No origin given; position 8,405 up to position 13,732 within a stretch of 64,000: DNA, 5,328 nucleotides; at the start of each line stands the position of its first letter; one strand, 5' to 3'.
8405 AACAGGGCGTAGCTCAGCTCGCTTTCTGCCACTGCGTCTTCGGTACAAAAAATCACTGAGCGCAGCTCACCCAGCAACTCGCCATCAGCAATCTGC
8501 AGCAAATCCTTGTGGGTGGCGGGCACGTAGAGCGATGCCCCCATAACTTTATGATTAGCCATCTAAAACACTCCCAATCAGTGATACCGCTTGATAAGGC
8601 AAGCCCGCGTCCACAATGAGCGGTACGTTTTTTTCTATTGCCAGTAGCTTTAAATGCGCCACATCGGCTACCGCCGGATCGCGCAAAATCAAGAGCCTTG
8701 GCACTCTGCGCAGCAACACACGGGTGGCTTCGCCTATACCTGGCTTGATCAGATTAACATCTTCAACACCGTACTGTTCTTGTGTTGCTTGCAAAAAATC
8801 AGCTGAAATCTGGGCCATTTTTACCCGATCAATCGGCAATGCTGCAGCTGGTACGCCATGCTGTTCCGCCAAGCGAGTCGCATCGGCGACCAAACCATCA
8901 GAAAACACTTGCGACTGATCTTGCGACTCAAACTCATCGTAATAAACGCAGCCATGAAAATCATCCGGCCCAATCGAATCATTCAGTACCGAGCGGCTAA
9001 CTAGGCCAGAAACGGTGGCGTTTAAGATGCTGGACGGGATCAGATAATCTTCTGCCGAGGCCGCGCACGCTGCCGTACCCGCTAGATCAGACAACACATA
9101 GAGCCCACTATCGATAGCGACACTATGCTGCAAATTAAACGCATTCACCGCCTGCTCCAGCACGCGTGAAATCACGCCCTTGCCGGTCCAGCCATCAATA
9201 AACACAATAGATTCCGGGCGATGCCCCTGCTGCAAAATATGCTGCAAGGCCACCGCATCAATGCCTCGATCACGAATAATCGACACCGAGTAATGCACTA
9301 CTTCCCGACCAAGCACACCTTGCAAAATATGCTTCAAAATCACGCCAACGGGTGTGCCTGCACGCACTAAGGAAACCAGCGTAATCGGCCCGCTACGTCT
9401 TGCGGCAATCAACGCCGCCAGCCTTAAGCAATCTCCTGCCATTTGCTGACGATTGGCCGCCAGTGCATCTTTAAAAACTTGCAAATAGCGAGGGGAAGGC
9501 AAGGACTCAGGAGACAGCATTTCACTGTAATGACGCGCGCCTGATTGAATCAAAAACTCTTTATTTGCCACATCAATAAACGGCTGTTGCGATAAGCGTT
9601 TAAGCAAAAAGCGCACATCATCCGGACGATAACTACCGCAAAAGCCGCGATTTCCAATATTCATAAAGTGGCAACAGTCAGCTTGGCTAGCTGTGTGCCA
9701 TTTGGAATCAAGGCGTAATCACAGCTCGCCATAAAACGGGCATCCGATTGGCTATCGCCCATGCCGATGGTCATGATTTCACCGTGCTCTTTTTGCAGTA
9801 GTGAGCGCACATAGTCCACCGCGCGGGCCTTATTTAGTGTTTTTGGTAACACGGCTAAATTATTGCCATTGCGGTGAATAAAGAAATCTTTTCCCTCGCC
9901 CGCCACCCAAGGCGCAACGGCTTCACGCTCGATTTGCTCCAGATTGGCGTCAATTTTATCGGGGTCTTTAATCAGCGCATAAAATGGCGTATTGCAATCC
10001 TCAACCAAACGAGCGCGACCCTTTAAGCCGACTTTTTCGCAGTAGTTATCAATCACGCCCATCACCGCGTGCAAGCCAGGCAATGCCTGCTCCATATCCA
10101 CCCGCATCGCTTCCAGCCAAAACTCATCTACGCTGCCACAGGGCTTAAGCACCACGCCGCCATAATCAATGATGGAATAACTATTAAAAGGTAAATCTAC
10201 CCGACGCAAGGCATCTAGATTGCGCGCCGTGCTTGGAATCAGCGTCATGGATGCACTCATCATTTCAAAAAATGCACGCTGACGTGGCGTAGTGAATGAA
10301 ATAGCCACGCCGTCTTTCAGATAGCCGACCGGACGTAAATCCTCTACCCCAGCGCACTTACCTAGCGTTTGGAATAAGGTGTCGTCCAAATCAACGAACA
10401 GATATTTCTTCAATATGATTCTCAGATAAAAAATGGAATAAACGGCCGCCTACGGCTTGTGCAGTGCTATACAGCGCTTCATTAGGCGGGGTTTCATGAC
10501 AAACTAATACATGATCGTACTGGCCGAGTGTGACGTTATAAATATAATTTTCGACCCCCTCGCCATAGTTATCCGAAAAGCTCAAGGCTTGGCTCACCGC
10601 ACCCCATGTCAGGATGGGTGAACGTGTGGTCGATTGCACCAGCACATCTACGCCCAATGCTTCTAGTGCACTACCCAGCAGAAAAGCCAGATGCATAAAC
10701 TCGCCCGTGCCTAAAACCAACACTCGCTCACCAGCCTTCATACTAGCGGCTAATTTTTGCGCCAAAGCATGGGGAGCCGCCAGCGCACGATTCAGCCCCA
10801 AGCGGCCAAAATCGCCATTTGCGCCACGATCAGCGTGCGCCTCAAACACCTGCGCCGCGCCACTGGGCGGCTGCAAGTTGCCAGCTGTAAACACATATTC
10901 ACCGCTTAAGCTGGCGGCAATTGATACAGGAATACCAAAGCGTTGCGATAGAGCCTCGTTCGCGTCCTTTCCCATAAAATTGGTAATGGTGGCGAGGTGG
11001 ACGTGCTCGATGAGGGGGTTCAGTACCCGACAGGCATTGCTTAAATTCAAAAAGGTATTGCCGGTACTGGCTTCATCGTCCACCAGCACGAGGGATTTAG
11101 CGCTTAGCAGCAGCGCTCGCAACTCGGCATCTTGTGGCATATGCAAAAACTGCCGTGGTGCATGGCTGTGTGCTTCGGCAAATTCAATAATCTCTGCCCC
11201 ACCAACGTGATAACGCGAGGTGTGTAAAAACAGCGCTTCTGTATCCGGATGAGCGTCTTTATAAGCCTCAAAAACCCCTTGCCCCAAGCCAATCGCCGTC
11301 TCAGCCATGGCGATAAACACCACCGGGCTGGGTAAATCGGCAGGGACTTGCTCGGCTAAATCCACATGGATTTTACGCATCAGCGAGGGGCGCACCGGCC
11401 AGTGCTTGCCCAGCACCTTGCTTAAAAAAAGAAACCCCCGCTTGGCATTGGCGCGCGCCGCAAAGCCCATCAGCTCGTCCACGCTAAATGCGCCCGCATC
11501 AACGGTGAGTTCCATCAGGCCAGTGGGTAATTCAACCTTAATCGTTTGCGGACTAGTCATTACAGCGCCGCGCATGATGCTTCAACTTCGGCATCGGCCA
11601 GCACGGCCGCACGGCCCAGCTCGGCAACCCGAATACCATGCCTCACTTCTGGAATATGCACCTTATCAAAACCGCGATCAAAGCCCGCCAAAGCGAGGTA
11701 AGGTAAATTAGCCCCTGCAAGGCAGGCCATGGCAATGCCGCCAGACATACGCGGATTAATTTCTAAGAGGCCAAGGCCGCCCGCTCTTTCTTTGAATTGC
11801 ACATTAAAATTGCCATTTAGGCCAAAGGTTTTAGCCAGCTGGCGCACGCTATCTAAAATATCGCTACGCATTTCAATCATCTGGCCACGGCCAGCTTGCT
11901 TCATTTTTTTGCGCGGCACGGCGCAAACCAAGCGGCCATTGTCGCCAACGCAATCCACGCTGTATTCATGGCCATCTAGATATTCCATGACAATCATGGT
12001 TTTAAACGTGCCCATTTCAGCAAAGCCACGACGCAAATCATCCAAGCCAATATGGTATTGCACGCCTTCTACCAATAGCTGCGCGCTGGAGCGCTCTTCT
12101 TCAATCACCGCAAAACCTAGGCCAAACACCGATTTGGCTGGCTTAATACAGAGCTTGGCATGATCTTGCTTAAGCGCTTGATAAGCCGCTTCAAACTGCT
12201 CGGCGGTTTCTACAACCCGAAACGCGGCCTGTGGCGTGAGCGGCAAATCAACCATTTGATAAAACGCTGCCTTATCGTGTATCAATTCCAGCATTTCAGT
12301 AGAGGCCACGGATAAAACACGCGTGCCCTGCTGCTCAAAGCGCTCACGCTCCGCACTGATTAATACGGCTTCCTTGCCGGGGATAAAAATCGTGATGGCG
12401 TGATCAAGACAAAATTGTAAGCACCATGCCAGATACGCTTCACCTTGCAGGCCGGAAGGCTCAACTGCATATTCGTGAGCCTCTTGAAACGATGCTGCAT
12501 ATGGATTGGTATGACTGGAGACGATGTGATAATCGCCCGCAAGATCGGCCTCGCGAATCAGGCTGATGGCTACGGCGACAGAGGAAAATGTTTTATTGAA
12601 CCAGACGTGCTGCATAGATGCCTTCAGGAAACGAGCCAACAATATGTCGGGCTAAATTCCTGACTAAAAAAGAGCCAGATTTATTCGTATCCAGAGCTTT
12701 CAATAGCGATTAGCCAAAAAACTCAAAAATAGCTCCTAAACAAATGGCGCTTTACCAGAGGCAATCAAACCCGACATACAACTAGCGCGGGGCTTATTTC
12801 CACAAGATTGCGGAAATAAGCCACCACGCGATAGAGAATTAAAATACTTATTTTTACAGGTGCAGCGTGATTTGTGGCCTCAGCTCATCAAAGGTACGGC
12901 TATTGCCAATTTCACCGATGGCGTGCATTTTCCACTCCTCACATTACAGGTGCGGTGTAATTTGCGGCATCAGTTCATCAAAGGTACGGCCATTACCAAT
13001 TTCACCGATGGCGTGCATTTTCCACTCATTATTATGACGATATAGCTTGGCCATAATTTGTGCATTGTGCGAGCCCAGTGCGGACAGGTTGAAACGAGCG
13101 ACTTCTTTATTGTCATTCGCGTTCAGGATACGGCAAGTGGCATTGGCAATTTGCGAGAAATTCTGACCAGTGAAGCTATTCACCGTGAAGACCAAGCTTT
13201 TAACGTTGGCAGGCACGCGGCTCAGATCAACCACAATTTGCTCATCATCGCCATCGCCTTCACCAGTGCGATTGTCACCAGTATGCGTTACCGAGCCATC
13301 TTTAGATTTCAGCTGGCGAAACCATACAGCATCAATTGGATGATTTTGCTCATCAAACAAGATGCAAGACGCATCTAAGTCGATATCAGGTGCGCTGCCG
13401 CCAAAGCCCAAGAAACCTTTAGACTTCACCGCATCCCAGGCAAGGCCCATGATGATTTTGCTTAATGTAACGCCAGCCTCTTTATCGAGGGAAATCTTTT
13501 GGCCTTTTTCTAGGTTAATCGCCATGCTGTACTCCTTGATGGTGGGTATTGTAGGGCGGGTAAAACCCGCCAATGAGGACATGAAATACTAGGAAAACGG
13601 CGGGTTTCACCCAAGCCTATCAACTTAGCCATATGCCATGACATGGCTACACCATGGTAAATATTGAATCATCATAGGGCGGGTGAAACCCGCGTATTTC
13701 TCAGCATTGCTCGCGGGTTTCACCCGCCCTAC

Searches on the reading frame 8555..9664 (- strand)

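Call 54: search_protein_families(library=pfam, proteins=[window:8555-9664:-], max_evalue=0.001)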
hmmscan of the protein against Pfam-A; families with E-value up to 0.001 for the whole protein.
window:8555-9664:- (369 aa): 2 families
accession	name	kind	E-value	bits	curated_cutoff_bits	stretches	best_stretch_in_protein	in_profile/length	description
PF11202.14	StiP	-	1.9e-100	335.6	28.7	1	10-256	1-242/245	Tellurite-like stress resistance cysteine protease StiP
PF15608.11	PELOTA_1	-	1e-28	99.4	25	1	287-363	3-79/81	PELOTA RNA binding domain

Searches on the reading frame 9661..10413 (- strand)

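Call 54: search_protein_families(library=pfam, proteins=[window:9661-10413:-], max_evalue=0.001)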
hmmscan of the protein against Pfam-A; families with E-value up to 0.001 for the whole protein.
window:9661-10413:- (250 aa): 2 families
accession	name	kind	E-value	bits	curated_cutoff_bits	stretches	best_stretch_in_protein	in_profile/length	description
PF08282.18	Hydrolase_3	-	0.0003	21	20.9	0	170-234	169-225/255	haloacid dehalogenase-like hydrolase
PF05116.19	S6PP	-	0.00048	20.2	20.3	0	179-230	150-199/247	Sucrose-6F-phosphate phosphohydrolase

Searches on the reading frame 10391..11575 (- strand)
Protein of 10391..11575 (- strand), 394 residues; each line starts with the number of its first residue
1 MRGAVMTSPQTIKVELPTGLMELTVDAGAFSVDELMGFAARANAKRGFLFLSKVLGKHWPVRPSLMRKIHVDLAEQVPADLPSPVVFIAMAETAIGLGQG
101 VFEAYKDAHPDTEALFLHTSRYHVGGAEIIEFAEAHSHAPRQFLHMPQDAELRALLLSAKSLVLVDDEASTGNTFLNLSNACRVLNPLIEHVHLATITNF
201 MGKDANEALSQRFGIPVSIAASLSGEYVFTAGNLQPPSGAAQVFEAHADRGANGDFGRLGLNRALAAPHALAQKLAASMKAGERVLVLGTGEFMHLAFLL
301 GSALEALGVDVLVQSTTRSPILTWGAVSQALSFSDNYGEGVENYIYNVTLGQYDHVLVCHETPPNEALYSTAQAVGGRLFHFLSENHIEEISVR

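Call 54: search_protein_families(library=pfam, proteins=[window:10391-11575:-], max_evalue=0.001)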
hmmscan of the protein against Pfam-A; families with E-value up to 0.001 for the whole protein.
window:10391-11575:- (394 aa): 2 families
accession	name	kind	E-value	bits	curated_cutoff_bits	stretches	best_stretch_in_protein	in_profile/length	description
PF15609.12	PRTase_2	-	6.5e-63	212.1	28.8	1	35-226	1-188/188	Phosphoribosyl transferase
PF12500.13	TRSP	-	6.1e-23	81.5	25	1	257-367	3-119/128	TRSP domain C terminus to PRTase_2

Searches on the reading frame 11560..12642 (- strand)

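Call 54: search_protein_families(library=pfam, proteins=[window:11560-12642:-], max_evalue=0.001)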
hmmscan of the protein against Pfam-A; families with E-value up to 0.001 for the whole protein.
window:11560-12642:- (360 aa): 5 families
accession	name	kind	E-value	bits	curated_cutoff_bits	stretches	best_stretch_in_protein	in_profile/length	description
PF15632.11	ATPgrasp_Ter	-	2.3e-45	154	29.1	1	213-342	2-128/131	ATP-grasp in the biosynthetic pathway with Ter operon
PF02655.19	ATP-grasp_3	-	1.7e-07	31.9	23.2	1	197-301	63-159/160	ATP-grasp domain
PF14397.11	ATPgrasp_ST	-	0.00013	21.7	31.4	1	114-193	12-92/278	Sugar-transfer associated ATP-grasp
PF13535.11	ATP-grasp_4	-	0.00053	20.1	27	0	164-250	5-91/160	ATP-grasp domain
PF21360.3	PylC-like_N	-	0.00054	20.5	27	1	36-110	22-96/96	PylC-like, N-terminal domain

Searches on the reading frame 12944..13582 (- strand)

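Call 4: search_protein_families(library=pfam, proteins=[window:12944-13582:-], max_evalue=0.01)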
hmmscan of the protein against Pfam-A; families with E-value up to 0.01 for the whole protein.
window:12944-13582:- (212 aa): 1 family
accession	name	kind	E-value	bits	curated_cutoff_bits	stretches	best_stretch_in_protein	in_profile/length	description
PF02342.23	TerD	-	9.2e-54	182.2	25.3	1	20-197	1-177/187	TerD domain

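Call 5: search_protein_families(library=padloc, proteins=[window:12944-13582:-], max_evalue=0.01)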
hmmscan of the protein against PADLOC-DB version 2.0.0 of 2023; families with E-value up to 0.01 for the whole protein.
window:12944-13582:- (212 aa): 0 families

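Call 6: search_protein_families(library=ncbifam, proteins=[window:12944-13582:-], max_evalue=0.001)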
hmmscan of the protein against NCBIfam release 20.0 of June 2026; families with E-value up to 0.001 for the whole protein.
window:12944-13582:- (212 aa): 1 family
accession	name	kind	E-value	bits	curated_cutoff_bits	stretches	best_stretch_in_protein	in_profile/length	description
NF041916.1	RING_SCO0854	equivalog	4.7e-06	25.1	600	1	66-162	571-668/842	MXAN_6230/SCO0854 family RING domain-containing protein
